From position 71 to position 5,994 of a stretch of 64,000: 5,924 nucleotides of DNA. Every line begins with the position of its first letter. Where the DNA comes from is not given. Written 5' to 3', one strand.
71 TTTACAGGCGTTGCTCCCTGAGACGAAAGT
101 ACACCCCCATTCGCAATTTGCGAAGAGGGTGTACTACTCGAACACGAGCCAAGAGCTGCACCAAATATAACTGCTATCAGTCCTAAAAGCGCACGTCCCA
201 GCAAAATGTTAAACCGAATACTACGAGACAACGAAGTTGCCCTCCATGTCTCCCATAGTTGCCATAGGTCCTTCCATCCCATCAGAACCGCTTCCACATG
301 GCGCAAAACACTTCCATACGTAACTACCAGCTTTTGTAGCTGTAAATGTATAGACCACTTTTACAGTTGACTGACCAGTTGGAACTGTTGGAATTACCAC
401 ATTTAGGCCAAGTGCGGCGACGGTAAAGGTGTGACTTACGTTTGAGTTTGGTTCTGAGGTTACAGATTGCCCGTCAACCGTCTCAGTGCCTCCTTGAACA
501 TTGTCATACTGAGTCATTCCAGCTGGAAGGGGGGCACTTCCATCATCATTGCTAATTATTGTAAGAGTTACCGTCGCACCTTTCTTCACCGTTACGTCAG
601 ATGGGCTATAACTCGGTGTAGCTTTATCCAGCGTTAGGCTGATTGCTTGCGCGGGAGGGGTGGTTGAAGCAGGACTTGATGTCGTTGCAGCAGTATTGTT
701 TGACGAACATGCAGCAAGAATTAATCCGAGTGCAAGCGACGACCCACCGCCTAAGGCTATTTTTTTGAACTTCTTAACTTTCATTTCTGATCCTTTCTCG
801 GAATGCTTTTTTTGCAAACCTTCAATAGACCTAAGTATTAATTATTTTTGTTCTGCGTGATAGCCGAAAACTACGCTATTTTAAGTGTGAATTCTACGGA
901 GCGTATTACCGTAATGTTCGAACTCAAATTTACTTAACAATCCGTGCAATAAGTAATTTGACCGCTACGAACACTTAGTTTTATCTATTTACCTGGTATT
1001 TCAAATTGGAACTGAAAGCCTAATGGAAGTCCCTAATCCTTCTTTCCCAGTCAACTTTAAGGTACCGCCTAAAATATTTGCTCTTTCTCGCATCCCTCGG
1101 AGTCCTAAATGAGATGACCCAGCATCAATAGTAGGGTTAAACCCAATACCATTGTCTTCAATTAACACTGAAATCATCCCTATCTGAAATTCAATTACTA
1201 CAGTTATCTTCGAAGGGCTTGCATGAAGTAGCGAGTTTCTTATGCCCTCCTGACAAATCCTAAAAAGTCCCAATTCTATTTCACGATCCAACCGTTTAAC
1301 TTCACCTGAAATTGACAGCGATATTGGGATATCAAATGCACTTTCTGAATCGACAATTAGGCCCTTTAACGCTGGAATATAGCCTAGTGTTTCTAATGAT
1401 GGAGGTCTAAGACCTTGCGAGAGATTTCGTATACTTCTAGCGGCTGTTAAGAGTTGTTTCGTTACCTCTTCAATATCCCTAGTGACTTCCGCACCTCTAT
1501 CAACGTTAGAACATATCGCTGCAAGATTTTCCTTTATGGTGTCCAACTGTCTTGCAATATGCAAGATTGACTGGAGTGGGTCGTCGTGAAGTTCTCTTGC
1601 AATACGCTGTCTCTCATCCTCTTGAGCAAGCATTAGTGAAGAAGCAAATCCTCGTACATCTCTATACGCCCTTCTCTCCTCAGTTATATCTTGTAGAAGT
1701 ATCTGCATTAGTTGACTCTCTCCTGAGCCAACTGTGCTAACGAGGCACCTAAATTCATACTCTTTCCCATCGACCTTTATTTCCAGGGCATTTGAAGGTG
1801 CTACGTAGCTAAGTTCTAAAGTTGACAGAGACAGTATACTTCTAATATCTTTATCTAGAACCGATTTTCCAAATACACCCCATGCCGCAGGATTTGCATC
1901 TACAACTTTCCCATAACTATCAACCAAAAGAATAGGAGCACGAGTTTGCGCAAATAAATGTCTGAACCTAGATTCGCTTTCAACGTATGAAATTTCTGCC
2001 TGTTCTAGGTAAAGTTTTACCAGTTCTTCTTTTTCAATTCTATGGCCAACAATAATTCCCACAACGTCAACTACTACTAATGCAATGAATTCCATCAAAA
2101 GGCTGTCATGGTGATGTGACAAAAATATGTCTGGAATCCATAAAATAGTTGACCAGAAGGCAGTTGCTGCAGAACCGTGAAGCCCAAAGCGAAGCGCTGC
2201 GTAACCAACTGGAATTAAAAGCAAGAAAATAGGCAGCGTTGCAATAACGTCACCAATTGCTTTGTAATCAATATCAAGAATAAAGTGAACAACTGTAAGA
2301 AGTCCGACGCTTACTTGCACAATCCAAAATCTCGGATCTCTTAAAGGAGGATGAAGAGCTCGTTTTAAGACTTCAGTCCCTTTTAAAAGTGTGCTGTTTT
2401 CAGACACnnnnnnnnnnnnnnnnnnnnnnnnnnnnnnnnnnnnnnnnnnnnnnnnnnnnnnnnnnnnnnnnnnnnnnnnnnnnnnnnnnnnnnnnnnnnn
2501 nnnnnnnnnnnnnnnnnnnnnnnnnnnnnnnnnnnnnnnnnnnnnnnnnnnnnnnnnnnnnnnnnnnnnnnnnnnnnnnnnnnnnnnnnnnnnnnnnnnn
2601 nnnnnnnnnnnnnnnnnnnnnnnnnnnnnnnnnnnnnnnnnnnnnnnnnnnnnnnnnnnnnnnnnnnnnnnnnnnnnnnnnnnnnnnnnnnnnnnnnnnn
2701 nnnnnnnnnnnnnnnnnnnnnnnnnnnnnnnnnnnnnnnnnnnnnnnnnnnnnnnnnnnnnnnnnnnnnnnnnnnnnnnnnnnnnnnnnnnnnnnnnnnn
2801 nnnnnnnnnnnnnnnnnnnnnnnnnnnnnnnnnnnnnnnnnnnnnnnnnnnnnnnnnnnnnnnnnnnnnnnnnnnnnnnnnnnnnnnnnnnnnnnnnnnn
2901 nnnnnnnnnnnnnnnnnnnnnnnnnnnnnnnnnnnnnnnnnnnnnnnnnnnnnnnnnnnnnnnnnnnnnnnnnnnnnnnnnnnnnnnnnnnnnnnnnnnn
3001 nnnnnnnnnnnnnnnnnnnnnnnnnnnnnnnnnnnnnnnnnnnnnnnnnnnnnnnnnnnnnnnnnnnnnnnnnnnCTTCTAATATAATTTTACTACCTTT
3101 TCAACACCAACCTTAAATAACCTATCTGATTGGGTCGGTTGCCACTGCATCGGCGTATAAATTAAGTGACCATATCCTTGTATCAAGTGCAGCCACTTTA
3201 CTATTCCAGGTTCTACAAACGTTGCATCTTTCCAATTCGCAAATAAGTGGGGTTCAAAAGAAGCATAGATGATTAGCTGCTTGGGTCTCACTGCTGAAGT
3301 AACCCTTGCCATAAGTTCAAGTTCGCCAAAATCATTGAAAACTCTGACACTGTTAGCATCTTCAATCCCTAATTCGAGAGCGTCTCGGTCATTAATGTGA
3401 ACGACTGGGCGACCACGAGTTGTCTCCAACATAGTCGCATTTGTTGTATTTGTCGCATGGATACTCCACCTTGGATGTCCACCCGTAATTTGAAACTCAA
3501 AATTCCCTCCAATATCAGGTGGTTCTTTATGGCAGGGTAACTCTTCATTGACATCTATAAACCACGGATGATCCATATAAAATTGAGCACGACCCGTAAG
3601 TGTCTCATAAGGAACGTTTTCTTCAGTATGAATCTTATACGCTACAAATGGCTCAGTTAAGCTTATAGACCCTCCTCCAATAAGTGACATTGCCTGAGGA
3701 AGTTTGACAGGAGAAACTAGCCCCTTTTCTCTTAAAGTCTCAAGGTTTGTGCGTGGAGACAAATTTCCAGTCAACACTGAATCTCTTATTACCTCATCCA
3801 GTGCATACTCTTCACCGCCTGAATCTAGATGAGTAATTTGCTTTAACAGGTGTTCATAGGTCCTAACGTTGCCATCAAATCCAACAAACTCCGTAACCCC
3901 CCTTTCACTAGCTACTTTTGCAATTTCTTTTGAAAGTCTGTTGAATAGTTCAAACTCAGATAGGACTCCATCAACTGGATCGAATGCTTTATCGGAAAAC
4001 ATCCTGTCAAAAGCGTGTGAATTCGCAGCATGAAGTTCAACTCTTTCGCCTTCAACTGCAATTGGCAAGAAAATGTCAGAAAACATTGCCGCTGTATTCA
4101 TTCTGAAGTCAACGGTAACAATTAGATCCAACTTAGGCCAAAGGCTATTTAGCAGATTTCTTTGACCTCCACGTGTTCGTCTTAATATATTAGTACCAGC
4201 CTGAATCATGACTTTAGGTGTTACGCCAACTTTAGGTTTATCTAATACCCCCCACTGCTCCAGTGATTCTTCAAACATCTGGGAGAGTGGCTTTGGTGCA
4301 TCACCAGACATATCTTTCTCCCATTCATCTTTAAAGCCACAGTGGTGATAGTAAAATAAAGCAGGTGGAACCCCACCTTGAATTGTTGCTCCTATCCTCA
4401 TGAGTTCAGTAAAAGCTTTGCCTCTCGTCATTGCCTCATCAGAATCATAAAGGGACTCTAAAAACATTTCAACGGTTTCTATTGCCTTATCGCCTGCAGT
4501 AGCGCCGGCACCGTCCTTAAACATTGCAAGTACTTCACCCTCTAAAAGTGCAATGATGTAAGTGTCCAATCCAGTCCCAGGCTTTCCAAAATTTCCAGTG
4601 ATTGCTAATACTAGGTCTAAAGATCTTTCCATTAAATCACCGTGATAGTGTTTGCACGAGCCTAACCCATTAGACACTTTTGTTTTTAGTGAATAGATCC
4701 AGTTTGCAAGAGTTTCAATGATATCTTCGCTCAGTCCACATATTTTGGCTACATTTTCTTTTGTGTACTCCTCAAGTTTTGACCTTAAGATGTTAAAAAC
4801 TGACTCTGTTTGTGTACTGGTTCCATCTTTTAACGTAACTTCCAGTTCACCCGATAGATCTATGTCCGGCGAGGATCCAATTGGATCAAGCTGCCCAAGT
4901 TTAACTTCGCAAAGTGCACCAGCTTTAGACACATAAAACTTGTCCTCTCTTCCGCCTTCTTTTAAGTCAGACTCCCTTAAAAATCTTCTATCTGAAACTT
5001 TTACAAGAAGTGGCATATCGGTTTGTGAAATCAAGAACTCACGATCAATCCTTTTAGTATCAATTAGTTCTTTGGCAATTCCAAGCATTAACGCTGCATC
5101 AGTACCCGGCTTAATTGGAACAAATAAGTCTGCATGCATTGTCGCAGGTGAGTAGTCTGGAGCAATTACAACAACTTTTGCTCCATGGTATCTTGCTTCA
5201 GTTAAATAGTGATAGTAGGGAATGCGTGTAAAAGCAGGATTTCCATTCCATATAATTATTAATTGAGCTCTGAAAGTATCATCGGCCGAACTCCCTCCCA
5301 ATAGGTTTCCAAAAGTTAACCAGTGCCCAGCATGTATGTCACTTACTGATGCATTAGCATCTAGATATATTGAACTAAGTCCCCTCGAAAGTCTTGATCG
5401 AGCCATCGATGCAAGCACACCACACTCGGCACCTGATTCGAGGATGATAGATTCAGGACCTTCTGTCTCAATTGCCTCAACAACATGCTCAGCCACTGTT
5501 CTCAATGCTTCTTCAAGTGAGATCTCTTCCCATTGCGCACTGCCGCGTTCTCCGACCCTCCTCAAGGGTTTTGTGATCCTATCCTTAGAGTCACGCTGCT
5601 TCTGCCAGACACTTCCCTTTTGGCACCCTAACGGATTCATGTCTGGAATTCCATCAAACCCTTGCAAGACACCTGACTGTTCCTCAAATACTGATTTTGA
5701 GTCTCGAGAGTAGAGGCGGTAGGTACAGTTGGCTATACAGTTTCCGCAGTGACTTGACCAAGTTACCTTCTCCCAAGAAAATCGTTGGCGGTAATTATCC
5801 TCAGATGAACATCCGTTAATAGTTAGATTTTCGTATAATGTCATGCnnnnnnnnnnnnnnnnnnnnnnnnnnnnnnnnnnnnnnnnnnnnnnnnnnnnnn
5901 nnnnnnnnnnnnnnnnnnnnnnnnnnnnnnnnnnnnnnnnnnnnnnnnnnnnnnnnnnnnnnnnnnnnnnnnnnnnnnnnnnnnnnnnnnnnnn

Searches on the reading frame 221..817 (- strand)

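Call 10: search_protein_families(library=pfam, proteins=[window:221-817:-])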
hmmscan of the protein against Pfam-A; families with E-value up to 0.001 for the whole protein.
window:221-817:- (198 aa): 1 family
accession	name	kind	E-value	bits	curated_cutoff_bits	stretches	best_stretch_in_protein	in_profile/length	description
PF13473.12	Cupredoxin_1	-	0.00065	20.1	27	0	43-94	16-56/104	Cupredoxin-like domain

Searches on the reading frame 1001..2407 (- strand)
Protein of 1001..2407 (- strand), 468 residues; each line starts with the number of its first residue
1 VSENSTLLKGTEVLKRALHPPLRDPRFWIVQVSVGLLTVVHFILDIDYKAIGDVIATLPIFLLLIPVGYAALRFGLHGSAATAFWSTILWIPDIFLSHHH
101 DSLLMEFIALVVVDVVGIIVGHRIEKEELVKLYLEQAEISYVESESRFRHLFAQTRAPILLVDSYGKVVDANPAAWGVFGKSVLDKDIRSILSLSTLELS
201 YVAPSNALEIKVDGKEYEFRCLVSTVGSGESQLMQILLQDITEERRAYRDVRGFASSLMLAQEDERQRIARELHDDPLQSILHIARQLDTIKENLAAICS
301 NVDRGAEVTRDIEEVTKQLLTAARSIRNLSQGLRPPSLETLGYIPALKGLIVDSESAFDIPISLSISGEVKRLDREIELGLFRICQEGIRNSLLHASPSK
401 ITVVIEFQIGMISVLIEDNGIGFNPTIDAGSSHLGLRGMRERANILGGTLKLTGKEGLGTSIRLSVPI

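Call 9: search_protein_families(library=pfam, proteins=[window:1001-2407:-])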
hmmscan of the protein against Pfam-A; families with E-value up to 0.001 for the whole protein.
window:1001-2407:- (468 aa): 4 families
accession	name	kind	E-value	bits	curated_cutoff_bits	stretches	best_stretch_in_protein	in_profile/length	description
PF07730.19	HisKA_3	-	3.7e-10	40.6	24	1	265-338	1-68/68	Histidine kinase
PF02518.31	HATPase_c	-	1.3e-09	38.9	26.4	1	378-467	3-108/111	Histidine kinase-, DNA gyrase B-, and HSP90-like ATPase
PF13188.13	PAS_8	-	2.5e-06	27.6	21.8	1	147-192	2-47/65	PAS domain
PF13426.13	PAS_9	-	0.00042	21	27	0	158-243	3-103/103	PAS domain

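Call 24: search_protein_families(library=ncbifam, proteins=[window:1001-2407:-], max_evalue=0.00001)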
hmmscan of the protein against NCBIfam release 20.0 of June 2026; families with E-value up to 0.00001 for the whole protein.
window:1001-2407:- (468 aa): 8 families
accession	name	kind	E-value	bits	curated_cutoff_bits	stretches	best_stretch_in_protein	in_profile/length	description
NF008649.0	PRK11644.1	equivalog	7.3e-33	114.1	408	1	252-467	290-495/499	signal transduction histidine-protein kinase/phosphatase UhpB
NF052443.1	SensHisKinMctS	equivalog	8.5e-33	113.4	700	1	237-467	222-447/457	two-component system sensor histidine kinase MctS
NF008184.0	PRK10935.1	equivalog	4.7e-24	84.9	553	1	208-466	309-557/565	nitrate/nitrite two-component system sensor histidine kinase NarQ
NF052531.1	Strep_LiaS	equivalog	9.8e-24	84.2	450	1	263-468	130-327/328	envelope stress sensor histidine kinase LiaS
NF047786.1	his_kin_MadS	equivalog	2.4e-17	63.1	500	1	263-467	228-434/434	MadS family sensor histidine kinase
NF007896.0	PRK10600.1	equivalog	3.9e-17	62.1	578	1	230-464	358-581/598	nitrate/nitrite two-component system sensor histidine kinase NarX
NF047322.1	HK_morpho_MacS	equivalog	8.1e-11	41.7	300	1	260-467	177-367/367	MacS family sensor histidine kinase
TIGR00229.1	sensory_box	domain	6.5e-07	29.5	22.9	0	143-247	2-122/126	PAS domain S-box protein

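Call 48: search_solved_structures(query=window:1001-2407:-, max_evalue=0.001, show_alignments=2)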
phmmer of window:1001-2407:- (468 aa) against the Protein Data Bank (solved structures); distinct sequences matched with E-value up to 0.001: 5.
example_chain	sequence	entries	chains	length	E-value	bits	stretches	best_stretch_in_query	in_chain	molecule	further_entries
4gt8_A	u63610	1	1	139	1.1e-11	47.7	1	346-468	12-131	Sensor protein vraS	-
3gig_A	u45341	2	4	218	6.7e-05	25.3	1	260-467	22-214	Sensor histidine kinase desK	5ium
7ssj_A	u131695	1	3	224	7.1e-05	25.2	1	260-467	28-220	Sensor histidine kinase DesK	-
3ehf_A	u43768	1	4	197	0.00012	24.4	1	264-467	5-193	Sensor kinase (YocF protein)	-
3gie_A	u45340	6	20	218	0.0008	21.7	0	260-467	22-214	Sensor histidine kinase desK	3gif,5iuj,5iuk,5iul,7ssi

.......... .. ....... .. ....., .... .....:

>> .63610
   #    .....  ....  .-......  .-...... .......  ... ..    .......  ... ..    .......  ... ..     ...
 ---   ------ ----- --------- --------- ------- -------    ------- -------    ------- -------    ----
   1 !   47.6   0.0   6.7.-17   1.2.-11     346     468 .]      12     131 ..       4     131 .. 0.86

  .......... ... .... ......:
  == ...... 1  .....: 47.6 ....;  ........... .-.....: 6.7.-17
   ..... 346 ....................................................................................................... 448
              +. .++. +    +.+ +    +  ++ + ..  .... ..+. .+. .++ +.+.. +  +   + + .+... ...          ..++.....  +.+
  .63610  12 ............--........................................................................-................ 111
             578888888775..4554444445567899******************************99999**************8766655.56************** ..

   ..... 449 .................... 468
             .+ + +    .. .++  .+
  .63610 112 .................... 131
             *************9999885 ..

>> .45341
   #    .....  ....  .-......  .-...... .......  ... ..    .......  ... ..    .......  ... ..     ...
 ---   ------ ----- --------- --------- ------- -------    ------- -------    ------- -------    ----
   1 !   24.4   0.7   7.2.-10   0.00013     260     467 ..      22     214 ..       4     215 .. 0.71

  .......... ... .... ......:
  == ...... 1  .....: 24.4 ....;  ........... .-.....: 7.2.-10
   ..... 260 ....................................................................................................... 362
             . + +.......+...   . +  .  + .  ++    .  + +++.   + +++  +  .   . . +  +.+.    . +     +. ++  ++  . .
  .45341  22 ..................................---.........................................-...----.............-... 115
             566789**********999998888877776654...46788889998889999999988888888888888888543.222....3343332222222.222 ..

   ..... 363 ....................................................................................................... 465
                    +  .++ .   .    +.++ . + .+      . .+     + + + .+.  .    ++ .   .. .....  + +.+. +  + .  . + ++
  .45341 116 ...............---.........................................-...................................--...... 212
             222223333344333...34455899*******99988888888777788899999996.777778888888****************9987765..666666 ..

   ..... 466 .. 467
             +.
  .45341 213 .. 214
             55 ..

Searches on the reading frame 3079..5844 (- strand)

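Call 9: search_protein_families(library=pfam, proteins=[window:3079-5844:-])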
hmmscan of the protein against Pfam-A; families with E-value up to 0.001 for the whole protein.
window:3079-5844:- (921 aa): 2 families
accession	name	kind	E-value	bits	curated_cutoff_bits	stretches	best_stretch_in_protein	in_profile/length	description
PF00384.28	Molybdopterin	-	1.6e-22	80.5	24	1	89-639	1-352/353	Molybdopterin oxidoreductase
PF01568.27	Molydop_binding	-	5.2e-14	52.6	26.8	1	784-863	1-80/110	Molydopterin dinucleotide binding domain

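Call 24: search_protein_families(library=ncbifam, proteins=[window:3079-5844:-], max_evalue=0.00001)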
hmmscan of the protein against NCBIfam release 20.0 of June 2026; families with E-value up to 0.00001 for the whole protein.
window:3079-5844:- (921 aa): 23 families
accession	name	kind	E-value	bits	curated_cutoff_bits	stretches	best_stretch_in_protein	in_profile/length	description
TIGR03479.1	DMSO_red_II_alp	subfamily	8.8e-216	719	984.75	1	15-914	45-912/913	molybdopterin-dependent oxidoreductase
NF042978.1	EthbenzDh_ebdA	equivalog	6.6e-180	600.1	2000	1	13-916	63-976/977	ethylbenzene dehydrogenase subunit alpha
TIGR01580.1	narG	equivalog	2.5e-55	187.7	1084.15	4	107-295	159-361/1235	nitrate reductase subunit alpha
TIGR02166.1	dmsA_ynfE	subfamily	1.2e-50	172.4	777.7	2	23-271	40-295/794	DMSO/selenate family reductase complex A subunit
TIGR01591.1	Fdh-alpha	equivalog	2e-46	158.4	666.25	2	73-274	37-237/672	formate dehydrogenase subunit alpha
NF011566.1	PRK14990.1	exception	3e-41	141.3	1600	2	23-271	54-315/814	dimethylsulfoxide reductase subunit A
NF041885.1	selenate_YnfE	exception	9.5e-40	136.2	1675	1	19-271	40-302/805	selenate/tellurate reductase subunit YnfE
NF041884.1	selenate_YnfF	exception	4.4e-37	127.4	1650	1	22-271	40-295/798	selenate/tellurate reductase subunit YnfF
NF012032.0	PRK15488.1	equivalog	1.2e-33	116.2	694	1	28-271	43-277/759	thiosulfate reductase PhsA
TIGR00509.1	bisC_fam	subfamily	2.6e-30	105.3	1017.55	2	209-275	192-259/772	molybdopterin guanine dinucleotide-containing S/N-oxide reductase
TIGR01553.1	formate-DH-alph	equivalog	1.5e-27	95.8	814.2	1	30-427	46-441/1009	formate dehydrogenase-N subunit alpha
NF041513.1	formate_DH_Act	exception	5.8e-24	84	1400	2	176-282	196-302/1067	formate dehydrogenase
NF047855.1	AssmNtatRedNasC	equivalog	4.2e-23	81.5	1100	1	25-276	17-264/708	assimilatory nitrate reductase catalytic subunit NasC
NF010055.0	PRK13532.1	equivalog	8.9e-22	77.1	904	1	19-425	37-405/830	nitrate reductase catalytic subunit NapA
NF011682.0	PRK15102.1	equivalog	2.5e-21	75.5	909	1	544-643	472-570/829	trimethylamine-N-oxide reductase TorA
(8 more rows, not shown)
